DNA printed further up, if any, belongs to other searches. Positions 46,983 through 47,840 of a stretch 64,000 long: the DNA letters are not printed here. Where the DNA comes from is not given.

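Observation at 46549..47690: Glycosyltransferase split into two genes and embedded between nuoM and nuoN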

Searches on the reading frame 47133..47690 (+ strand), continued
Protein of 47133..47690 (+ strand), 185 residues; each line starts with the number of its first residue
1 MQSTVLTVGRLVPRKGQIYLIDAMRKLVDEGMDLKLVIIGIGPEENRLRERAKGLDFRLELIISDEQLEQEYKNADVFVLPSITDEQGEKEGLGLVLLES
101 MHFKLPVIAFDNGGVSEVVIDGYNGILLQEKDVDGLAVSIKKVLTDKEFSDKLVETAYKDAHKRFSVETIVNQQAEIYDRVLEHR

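Call 25: search_protein_families(library=ncbifam, proteins=[window:47133-47687:+], max_evalue=0.001)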
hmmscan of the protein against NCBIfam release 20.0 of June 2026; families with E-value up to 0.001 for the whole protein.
window:47133-47687:+ (185 aa): 42 families (the best 25 are shown)
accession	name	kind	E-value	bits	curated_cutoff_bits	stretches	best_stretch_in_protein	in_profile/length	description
NF041876.1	EPS_EpsE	equivalog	1.4e-26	93.7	400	1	4-168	216-383/389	exopolysaccharide biosynthesis GT4 family glycosyltransferase EpsE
TIGR03088.1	stp2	hypoth_equivalog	2.7e-26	92.5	409.05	1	3-182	195-374/374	TIGR03088 family PEP-CTERM/XrtA system glycosyltransferase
TIGR03999.1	thiol_BshA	equivalog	5.5e-26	91.4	273.7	1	27-182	223-374/375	N-acetyl-alpha-D-glucosaminyl L-malate synthase BshA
NF047684.1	TeichurnBiosyTuaC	equivalog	1.3e-22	80.3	550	1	4-182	221-390/391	teichuronic acid biosynthesis protein TuaC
TIGR02149.1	glgA_Coryne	subfamily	1.6e-22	80.2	302.4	1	3-182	205-391/391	glycogen synthase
NF038298.1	EPS_HpsO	equivalog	1.4e-21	76.7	575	1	7-181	206-387/388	hormogonium polysaccharide biosynthesis glycosyltransferase HpsO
TIGR04005.1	wcaL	equivalog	3.9e-21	75.4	537.6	1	5-176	225-401/406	colanic acid biosynthesis glycosyltransferase WcaL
NF047880.1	glyco_SdgA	exception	3.8e-18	65.3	800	1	4-174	317-483/488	serine-aspartate repeat adhesin O-glycosyltransferase SdgA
NF050056.1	ProtGlycPglH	equivalog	1.8e-17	63.5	600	1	3-178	180-350/354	GalNAc-alpha-(1->4)-GalNAc-alpha-(1->3)-diNAcBac-PP-undecaprenol alpha-1,4-N-acetyl-D-galactosaminyltransferase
TIGR04157.1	glyco_rSAM_CFB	subfamily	7.5e-17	61.4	400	1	5-172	230-400/406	TIGR04157 family glycosyltransferase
TIGR04063.1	stp3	hypoth_equivalog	1.7e-15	56.8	442.05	1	15-182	226-396/397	TIGR04063 family PEP-CTERM/XrtA system glycosyltransferase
TIGR03449.1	mycothiol_MshA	equivalog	2.1e-15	56.5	462.5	1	4-182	222-404/406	D-inositol-3-phosphate glycosyltransferase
NF012028.0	PRK15484.1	subfamily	2.7e-15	56.4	618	1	4-173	195-370/380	lipopolysaccharide N-acetylglucosaminyltransferase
NF047881.1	glyco_SdgB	exception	3.6e-15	55.6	800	1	5-175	324-490/496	serine-aspartate repeat adhesin O-glycosyltransferase SdgB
TIGR04047.1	MSMEG_0565_glyc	hypoth_equivalog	2e-13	50.2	259.85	1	4-179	195-372/373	MSMEG_0565 family glycosyltransferase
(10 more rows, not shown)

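Call 37: search_protein_families(library=pfam, proteins=[L020:132-1121:+, L020:902-1822:+, L020:1882-4365:+, L025:46-1935:+, L025:1993-4368:+, L016:1653-2540:-, L016:2762-3541:+, L016:3542-4213:-, L016:5552-6484:+, L016:6485-7579:-], max_evalue=0.00001)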
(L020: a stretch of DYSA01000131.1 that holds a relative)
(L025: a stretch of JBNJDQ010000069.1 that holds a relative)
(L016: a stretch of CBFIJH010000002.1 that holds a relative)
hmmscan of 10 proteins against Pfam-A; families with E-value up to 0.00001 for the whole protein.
L020:132-1121:+ (329 aa): 1 family
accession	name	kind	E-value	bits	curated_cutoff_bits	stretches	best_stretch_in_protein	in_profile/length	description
PF03706.18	LPG_synthase_TM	-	7.2e-25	88.5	33.4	1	24-306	3-290/302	Lysylphosphatidylglycerol synthase TM region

L020:902-1822:+ (306 aa): 5 families
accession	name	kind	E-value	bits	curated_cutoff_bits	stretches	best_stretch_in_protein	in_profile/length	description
PF13489.12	Methyltransf_23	-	6.7e-14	52.4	27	1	110-206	20-117/164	Methyltransferase domain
PF08241.18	Methyltransf_11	-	5.3e-08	33.8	21.2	1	117-204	1-94/95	Methyltransferase domain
PF08242.18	Methyltransf_12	-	9.7e-08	33.1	30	1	117-203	1-98/98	Methyltransferase domain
PF13847.12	Methyltransf_31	-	9.8e-08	32.2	27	1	112-205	3-109/145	Methyltransferase domain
PF13649.12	Methyltransf_25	-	1.8e-07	32.2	27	1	116-201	1-97/97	Methyltransferase domain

L020:1882-4365:+ (827 aa): 0 families

L025:46-1935:+ (629 aa): 4 families
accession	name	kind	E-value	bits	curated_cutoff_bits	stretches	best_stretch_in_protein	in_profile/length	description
PF03483.22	B3_4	-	8e-61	205.1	29.3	1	44-216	1-173/174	B3/4 domain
PF17759.6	tRNA_synthFbeta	-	9.8e-28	97.5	22.4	1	320-520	11-213/214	Phenylalanyl tRNA synthetase beta chain CLM domain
PF03484.21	B5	-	9e-20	71.1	28.6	1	242-307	3-67/67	tRNA synthetase B5 domain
PF03147.19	FDX-ACB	-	8.7e-12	45.8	31.1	1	539-622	1-87/94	Ferredoxin-fold anticodon binding domain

L025:1993-4368:+ (791 aa): 1 family
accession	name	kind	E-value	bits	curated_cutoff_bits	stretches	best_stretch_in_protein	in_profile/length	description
PF09586.16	YfhO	-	3e-06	26.4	28.5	0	692-753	760-822/835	Bacterial membrane protein YfhO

L016:1653-2540:- (295 aa): 2 families
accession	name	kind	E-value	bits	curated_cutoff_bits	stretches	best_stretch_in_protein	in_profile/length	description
PF00149.33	Metallophos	-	3.5e-11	44.3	21.5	1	21-220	2-190/191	Calcineurin-like phosphoesterase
PF12850.12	Metallophos_2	-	3.7e-09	37.2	27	0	23-137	4-92/154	Calcineurin-like phosphoesterase superfamily domain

L016:2762-3541:+ (259 aa): 0 families

L016:3542-4213:- (223 aa): 1 family
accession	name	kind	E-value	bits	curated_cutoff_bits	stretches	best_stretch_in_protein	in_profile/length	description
PF00881.29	Nitroreductase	-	2.4e-21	77.1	23.5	1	31-199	2-167/167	Nitroreductase family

L016:5552-6484:+ (310 aa): 1 family
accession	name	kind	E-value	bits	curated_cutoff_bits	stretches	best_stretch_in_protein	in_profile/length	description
PF03706.18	LPG_synthase_TM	-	3.6e-12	46.8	33.4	1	17-292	2-299/302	Lysylphosphatidylglycerol synthase TM region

L016:6485-7579:- (364 aa): 1 family
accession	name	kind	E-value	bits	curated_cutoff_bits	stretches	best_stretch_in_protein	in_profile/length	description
PF00535.33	Glycos_transf_2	-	1.2e-33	116.9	23.3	1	62-220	1-165/168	Glycosyl transferase family 2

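Call 38: search_solved_structures(query=window:47133-47687:+, max_evalue=1e-10)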
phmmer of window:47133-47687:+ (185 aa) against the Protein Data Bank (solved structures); distinct sequences matched with E-value up to 1e-10: 14.
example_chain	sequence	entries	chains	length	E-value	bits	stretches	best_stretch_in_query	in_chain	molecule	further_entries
7qnt_AAA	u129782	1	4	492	5.6e-16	62.1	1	7-153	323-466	TarM(Se)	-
7qd7_AAA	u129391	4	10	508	6.1e-16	62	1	7-153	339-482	TarM(Se)_G117R | TarM(Se)_G117R-4RboP | TarM(Se)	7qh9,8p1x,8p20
3oka_A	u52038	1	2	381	1.6e-14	57.4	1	8-146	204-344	GDP-mannose-dependent alpha-(1-6)-phosphatidylinositol monomannoside mannosyltransferase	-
3okc_A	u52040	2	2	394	1.7e-14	57.3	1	8-146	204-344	GDP-mannose-dependent alpha-(1-6)-phosphatidylinositol monomannoside mannosyltransferase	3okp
4n9w_A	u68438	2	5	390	7e-14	55.3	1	4-179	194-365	GDP-mannose-dependent alpha-(1-2)-phosphatidylinositol mannosyltransferase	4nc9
2gej_A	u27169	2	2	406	7.8e-14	55.1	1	4-179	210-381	PHOSPHATIDYLINOSITOL MANNOSYLTRANSFERASE (PimA)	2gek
2jjm_A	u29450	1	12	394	1.1e-13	54.6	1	20-182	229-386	GLYCOSYL TRANSFERASE, GROUP 1 FAMILY PROTEIN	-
3mbo_A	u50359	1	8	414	1.2e-13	54.5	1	20-182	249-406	Glycosyltransferase, group 1 family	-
5d00_A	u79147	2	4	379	2.2e-13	53.6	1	33-181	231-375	N-acetyl-alpha-D-glucosaminyl L-malate synthase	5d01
6d9t_A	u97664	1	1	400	1.9e-11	47.3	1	24-183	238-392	Glycosyl transferase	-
7ec7_A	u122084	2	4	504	2.2e-11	47.1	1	5-184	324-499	Glycosyl transferase, group 1 family protein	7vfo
7ec1_A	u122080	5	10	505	2.3e-11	47.1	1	5-184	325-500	Glycosyl transferase, group 1 family protein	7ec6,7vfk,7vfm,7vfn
7ec3_A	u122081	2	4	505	2.3e-11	47.1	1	5-184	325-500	Glycosyl transferase, group 1 family protein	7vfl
6n1x_A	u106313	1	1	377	3.2e-11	46.6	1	24-182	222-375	Glycosyltransferase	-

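Call 54: search_protein_families(library=ncbifam, proteins=[L020:4362-5543:+, L016:4338-5555:+, L025:4365-5555:+, L020:132-1121:+, L016:5552-6484:+, L011:2140-3156:+, L011:1028-2143:+], max_evalue=1e-8)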
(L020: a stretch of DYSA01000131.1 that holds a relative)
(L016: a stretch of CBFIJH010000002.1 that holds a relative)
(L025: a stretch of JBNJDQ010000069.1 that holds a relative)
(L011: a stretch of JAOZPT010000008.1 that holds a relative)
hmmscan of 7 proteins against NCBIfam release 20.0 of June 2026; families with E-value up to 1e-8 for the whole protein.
L020:4362-5543:+ (393 aa): 24 families
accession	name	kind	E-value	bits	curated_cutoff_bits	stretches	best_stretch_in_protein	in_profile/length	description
NF047684.1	TeichurnBiosyTuaC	equivalog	8.6e-34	117.1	550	1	1-390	1-388/391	teichuronic acid biosynthesis protein TuaC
TIGR03999.1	thiol_BshA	equivalog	2.1e-29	102.6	273.7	1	53-392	27-374/375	N-acetyl-alpha-D-glucosaminyl L-malate synthase BshA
NF041876.1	EPS_EpsE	equivalog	3.1e-25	89.3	400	1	88-378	94-383/389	exopolysaccharide biosynthesis GT4 family glycosyltransferase EpsE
TIGR02149.1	glgA_Coryne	subfamily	4.3e-24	85.4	302.4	1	213-390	205-389/391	glycogen synthase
NF038298.1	EPS_HpsO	equivalog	5.7e-24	84.6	575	1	218-390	207-386/388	hormogonium polysaccharide biosynthesis glycosyltransferase HpsO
TIGR03449.1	mycothiol_MshA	equivalog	8.8e-23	80.9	462.5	1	215-392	223-404/406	D-inositol-3-phosphate glycosyltransferase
TIGR04005.1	wcaL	equivalog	4.7e-22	78.4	537.6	1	212-383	222-398/406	colanic acid biosynthesis glycosyltransferase WcaL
TIGR03088.1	stp2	hypoth_equivalog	1e-21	77.4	409.05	1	208-383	190-365/374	TIGR03088 family PEP-CTERM/XrtA system glycosyltransferase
NF046085.1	XrtY_assoc_Gly1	equivalog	5e-20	71.7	400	1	99-391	85-384/387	XrtY-associated glycosyltransferase XYAG1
TIGR04063.1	stp3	hypoth_equivalog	1.1e-19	70.6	442.05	1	214-371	214-374/397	TIGR04063 family PEP-CTERM/XrtA system glycosyltransferase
NF038229.1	Glyco4_Geo_Pelo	equivalog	8.4e-17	61.2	400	1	98-388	43-333/338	GPMC system family 4 glycosyltransferase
NF007396.0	PRK09922.1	equivalog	1.7e-16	60.1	385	1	165-365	135-336/361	lipopolysaccharide 1,6-galactosyltransferase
NF050056.1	ProtGlycPglH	equivalog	5.9e-16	58.5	600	1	97-373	72-336/354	GalNAc-alpha-(1->4)-GalNAc-alpha-(1->3)-diNAcBac-PP-undecaprenol alpha-1,4-N-acetyl-D-galactosaminyltransferase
TIGR02095.1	glgA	subfamily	2.7e-13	49.4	328.45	1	212-353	294-437/477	glycogen/starch synthase, ADP-glucose type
NF053787.1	GlcN_PG_synth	equivalog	2.9e-13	49.4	480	1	217-390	202-358/361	N-acetylglucosaminyl phosphatidylglycerol synthase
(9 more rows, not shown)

L016:4338-5555:+ (405 aa): 31 families (the best 25 are shown)
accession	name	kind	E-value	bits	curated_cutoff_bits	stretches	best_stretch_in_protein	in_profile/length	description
TIGR03999.1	thiol_BshA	equivalog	4.9e-39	134.3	273.7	1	108-401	76-370/375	N-acetyl-alpha-D-glucosaminyl L-malate synthase BshA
TIGR03088.1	stp2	hypoth_equivalog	2.8e-35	122.1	409.05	1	110-401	75-370/374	TIGR03088 family PEP-CTERM/XrtA system glycosyltransferase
NF047684.1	TeichurnBiosyTuaC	equivalog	1.4e-34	119.7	550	1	113-402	105-387/391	teichuronic acid biosynthesis protein TuaC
NF041876.1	EPS_EpsE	equivalog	1.9e-32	113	400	1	169-392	160-384/389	exopolysaccharide biosynthesis GT4 family glycosyltransferase EpsE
TIGR04005.1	wcaL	equivalog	4.1e-32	111.6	537.6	1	188-394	191-396/406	colanic acid biosynthesis glycosyltransferase WcaL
NF038298.1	EPS_HpsO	equivalog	3.3e-29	101.9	575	1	221-401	203-384/388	hormogonium polysaccharide biosynthesis glycosyltransferase HpsO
TIGR04157.1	glyco_rSAM_CFB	subfamily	9.2e-28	97.3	400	1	213-401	221-406/406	TIGR04157 family glycosyltransferase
TIGR04063.1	stp3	hypoth_equivalog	9.6e-26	90.6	442.05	1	99-392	75-383/397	TIGR04063 family PEP-CTERM/XrtA system glycosyltransferase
TIGR03449.1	mycothiol_MshA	equivalog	1.4e-24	86.8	462.5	1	212-398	213-397/406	D-inositol-3-phosphate glycosyltransferase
NF046085.1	XrtY_assoc_Gly1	equivalog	3.2e-20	72.3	400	1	106-402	99-382/387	XrtY-associated glycosyltransferase XYAG1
NF050056.1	ProtGlycPglH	equivalog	1.2e-19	70.6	600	1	129-401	99-347/354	GalNAc-alpha-(1->4)-GalNAc-alpha-(1->3)-diNAcBac-PP-undecaprenol alpha-1,4-N-acetyl-D-galactosaminyltransferase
NF038295.1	EPS_HpsP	equivalog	7.5e-19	68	550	1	160-401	144-384/388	hormogonium polysaccharide biosynthesis glycosyltransferase HpsP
NF007396.0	PRK09922.1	equivalog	3.3e-18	65.7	385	1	215-394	176-349/361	lipopolysaccharide 1,6-galactosyltransferase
NF047880.1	glyco_SdgA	exception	5e-18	64.9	800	1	216-395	312-481/488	serine-aspartate repeat adhesin O-glycosyltransferase SdgA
NF012028.0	PRK15484.1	subfamily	2.5e-17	63.1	618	1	209-399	183-377/380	lipopolysaccharide N-acetylglucosaminyltransferase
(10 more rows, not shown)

L025:4365-5555:+ (396 aa): 23 families
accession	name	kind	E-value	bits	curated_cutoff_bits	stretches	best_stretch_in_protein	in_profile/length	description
NF047684.1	TeichurnBiosyTuaC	equivalog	2.3e-29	102.5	550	1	102-391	99-389/391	teichuronic acid biosynthesis protein TuaC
TIGR03999.1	thiol_BshA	equivalog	2.8e-27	95.6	273.7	1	86-391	61-373/375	N-acetyl-alpha-D-glucosaminyl L-malate synthase BshA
NF041876.1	EPS_EpsE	equivalog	3.9e-25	88.9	400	1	89-378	93-383/389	exopolysaccharide biosynthesis GT4 family glycosyltransferase EpsE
TIGR04005.1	wcaL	equivalog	3e-23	82.3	537.6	1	158-382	168-397/406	colanic acid biosynthesis glycosyltransferase WcaL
TIGR03088.1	stp2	hypoth_equivalog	5.6e-22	78.3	409.05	1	208-390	196-372/374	TIGR03088 family PEP-CTERM/XrtA system glycosyltransferase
TIGR02149.1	glgA_Coryne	subfamily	2.9e-20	72.8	302.4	1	214-391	206-390/391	glycogen synthase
NF046085.1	XrtY_assoc_Gly1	equivalog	1.2e-18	67.2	400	1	102-390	89-383/387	XrtY-associated glycosyltransferase XYAG1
NF038229.1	Glyco4_Geo_Pelo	equivalog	3.9e-18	65.6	400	1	102-391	48-336/338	GPMC system family 4 glycosyltransferase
NF038298.1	EPS_HpsO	equivalog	3.2e-17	62.4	575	1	218-390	207-386/388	hormogonium polysaccharide biosynthesis glycosyltransferase HpsO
TIGR02095.1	glgA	subfamily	2.8e-16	59.3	328.45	1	216-355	298-439/477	glycogen/starch synthase, ADP-glucose type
TIGR03449.1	mycothiol_MshA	equivalog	3.4e-16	59.2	462.5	1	218-392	226-404/406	D-inositol-3-phosphate glycosyltransferase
TIGR04063.1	stp3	hypoth_equivalog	1.2e-13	50.8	442.05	1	218-378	219-382/397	TIGR04063 family PEP-CTERM/XrtA system glycosyltransferase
NF050056.1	ProtGlycPglH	equivalog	2.8e-13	49.7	600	1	91-381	67-343/354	GalNAc-alpha-(1->4)-GalNAc-alpha-(1->3)-diNAcBac-PP-undecaprenol alpha-1,4-N-acetyl-D-galactosaminyltransferase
NF007396.0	PRK09922.1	equivalog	3.1e-12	46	385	1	169-376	140-348/361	lipopolysaccharide 1,6-galactosyltransferase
NF047880.1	glyco_SdgA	exception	4.2e-11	42.1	800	1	131-369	236-469/488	serine-aspartate repeat adhesin O-glycosyltransferase SdgA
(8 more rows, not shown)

L020:132-1121:+ (329 aa): 1 family
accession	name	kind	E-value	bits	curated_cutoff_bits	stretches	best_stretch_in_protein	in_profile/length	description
TIGR00374.1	TIGR00374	subfamily_domain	1.2e-15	57.8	43.2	1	27-305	6-293/323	flippase-like domain-containing protein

L016:5552-6484:+ (310 aa): 0 families

L011:2140-3156:+ (338 aa): 1 family
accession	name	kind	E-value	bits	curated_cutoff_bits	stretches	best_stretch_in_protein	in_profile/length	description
TIGR00374.1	TIGR00374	subfamily_domain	1.8e-26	93.3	43.2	1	14-315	3-306/323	flippase-like domain-containing protein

L011:1028-2143:+ (371 aa): 30 families (the best 25 are shown)
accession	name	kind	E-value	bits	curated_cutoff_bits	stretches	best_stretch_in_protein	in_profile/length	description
TIGR03449.1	mycothiol_MshA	equivalog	4.3e-33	114.8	462.5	1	146-364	167-400/406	D-inositol-3-phosphate glycosyltransferase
TIGR03999.1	thiol_BshA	equivalog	7.2e-27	94.3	273.7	1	146-366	147-372/375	N-acetyl-alpha-D-glucosaminyl L-malate synthase BshA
TIGR04063.1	stp3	hypoth_equivalog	2.9e-25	89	442.05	1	143-361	157-389/397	TIGR04063 family PEP-CTERM/XrtA system glycosyltransferase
TIGR02149.1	glgA_Coryne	subfamily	6.5e-23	81.5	302.4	1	144-366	145-389/391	glycogen synthase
NF047880.1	glyco_SdgA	exception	6.8e-22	77.7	800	1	96-364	230-487/488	serine-aspartate repeat adhesin O-glycosyltransferase SdgA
NF041876.1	EPS_EpsE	equivalog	8.3e-21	74.7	400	1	155-344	173-372/389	exopolysaccharide biosynthesis GT4 family glycosyltransferase EpsE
NF041010.1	glycosy_Agl16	equivalog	4.8e-20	71.7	575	1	13-364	10-348/352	glycosylation protein Agl16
NF007396.0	PRK09922.1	equivalog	4.8e-20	71.7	385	1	140-335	133-328/361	lipopolysaccharide 1,6-galactosyltransferase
TIGR04157.1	glyco_rSAM_CFB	subfamily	2e-18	66.6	400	1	140-344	166-385/406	TIGR04157 family glycosyltransferase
TIGR03088.1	stp2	hypoth_equivalog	3.5e-18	65.8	409.05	1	162-365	156-371/374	TIGR03088 family PEP-CTERM/XrtA system glycosyltransferase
NF046085.1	XrtY_assoc_Gly1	equivalog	5e-18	65.1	400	1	142-346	159-362/387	XrtY-associated glycosyltransferase XYAG1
NF049988.1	MGlcDAGSynMgs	equivalog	5.4e-18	65.5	400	1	194-366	216-387/398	alpha-monoglucosyldiacylglycerol synthase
NF038295.1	EPS_HpsP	equivalog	1.2e-16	60.7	550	1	187-360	203-380/388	hormogonium polysaccharide biosynthesis glycosyltransferase HpsP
TIGR04047.1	MSMEG_0565_glyc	hypoth_equivalog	1.5e-16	60.5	259.85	1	145-358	140-365/373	MSMEG_0565 family glycosyltransferase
NF050063.1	ProtGlycPglJ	equivalog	2.4e-16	59.9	500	1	140-355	140-354/363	N-acetylgalactosamine-N,N'-diacetylbacillosaminyl-diphospho-undecaprenol 4-alpha-N-acetylgalactosaminyltransferase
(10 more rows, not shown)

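Call 63: predict_structure(alignment_id=A1)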
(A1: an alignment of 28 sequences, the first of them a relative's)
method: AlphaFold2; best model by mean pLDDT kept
length: 185 residues; sequences in the alignment: 28
mean_pLDDT: 89.0   pTM: 0.84
mean pLDDT of the five models: 89.0, 86.1, 85.2, 83.6, 82.7
residues with pLDDT >= 90: 123; 70-90: 42; 50-70: 19; < 50: 1
segments of 3 or more residues with pLDDT < 50: none
pLDDT, mean of each block of 10 residues (from residue 1): 93 94 98 97 96 97 90 96 81 72 94 85 95 98 97 93 67 72 62
secondary structure, 60 per line:
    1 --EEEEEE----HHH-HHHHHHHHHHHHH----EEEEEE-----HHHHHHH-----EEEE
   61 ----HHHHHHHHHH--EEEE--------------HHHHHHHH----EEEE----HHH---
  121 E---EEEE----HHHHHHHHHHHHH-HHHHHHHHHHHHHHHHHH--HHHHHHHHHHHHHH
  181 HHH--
elements in order: E3-8 H17-29 E34-39 H45-51 E57-60 H65-74 E77-80 H95-102 E107-110 E125-128 H133-145 H147-164 H167-183
